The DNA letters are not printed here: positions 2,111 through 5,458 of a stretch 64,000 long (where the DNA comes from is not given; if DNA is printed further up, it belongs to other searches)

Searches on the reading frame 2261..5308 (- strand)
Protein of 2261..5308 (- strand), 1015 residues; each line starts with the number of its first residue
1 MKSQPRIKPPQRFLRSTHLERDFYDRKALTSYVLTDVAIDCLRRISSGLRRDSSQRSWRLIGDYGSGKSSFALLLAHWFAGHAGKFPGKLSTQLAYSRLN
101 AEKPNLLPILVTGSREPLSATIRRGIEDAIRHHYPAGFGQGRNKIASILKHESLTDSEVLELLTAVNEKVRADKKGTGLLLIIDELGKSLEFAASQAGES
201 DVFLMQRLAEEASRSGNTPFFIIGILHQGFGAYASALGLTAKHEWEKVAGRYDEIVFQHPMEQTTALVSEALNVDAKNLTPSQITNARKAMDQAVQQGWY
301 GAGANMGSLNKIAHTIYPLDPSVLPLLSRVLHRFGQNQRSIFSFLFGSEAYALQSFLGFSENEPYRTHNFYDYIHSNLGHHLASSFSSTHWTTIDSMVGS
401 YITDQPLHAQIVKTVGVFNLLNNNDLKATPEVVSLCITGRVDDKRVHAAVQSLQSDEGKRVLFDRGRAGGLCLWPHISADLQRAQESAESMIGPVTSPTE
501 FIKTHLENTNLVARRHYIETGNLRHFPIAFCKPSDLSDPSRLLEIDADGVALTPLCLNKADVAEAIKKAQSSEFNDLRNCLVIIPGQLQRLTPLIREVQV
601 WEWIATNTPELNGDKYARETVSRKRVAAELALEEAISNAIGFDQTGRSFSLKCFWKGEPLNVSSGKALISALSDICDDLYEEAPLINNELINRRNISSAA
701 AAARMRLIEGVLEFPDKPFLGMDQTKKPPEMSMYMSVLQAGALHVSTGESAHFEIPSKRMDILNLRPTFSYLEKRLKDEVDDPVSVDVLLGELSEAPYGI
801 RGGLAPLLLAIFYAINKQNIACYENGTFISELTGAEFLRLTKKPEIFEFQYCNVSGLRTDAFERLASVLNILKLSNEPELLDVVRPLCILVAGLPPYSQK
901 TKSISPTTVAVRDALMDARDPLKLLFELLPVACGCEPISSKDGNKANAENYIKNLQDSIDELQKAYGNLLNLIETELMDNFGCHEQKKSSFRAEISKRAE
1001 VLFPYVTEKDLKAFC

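Call 6: search_protein_families(library=pfam, proteins=[window:2261-5308:-])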
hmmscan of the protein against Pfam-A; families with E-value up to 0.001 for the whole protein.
window:2261-5308:- (1015 aa): 0 families

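Call 65: search_protein_families(library=padloc, proteins=[window:2261-5308:-], max_evalue=0.001)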
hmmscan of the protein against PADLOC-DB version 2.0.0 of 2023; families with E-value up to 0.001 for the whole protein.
window:2261-5308:- (1015 aa): 15 families
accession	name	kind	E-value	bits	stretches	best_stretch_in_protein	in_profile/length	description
PDLC02778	SspC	-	0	1153.2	1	13-1015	1-996/1053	SspC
PDLC02779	SspC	-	1.5e-245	815.6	1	11-1014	3-999/1054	SspC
PDLC02781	SspC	-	3.1e-195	649.1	1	15-1014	2-1003/1104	SspC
PDLC02780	SspC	-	1.8e-169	563.9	1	11-1014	9-972/1045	SspC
PDLC02775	SspC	-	1.9e-161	537.1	1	11-1014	11-1006/1064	SspC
PDLC02774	SspC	-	1.5e-144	481.2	1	13-1014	1-975/1065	SspC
PDLC02777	SspC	-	1e-128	429.1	1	14-1014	1-991/1097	SspC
PDLC02776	SspC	-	8.9e-128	425.6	2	154-1007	99-929/1039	SspC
PDLC02478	BrxC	-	2.4e-113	377.8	1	11-982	8-980/1108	BrxC-PglY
PDLC02770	SspC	-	1.3e-92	309.5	2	153-1000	141-982/1047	SspC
PDLC02773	SspC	-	2.8e-89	298.4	1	15-1013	2-962/1011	SspC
PDLC02772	SspC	-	6.8e-57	191.2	1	15-983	13-989/1123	SspC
PDLC02771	SspC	-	7.8e-57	191.1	2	15-281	1-279/828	SspC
PDLC02485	BrxC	-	1.1e-05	21.1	1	173-370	239-423/1376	BrxC-PglY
PDLC02490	BrxC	-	0.00028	17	1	164-361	228-411/1133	BrxC-PglY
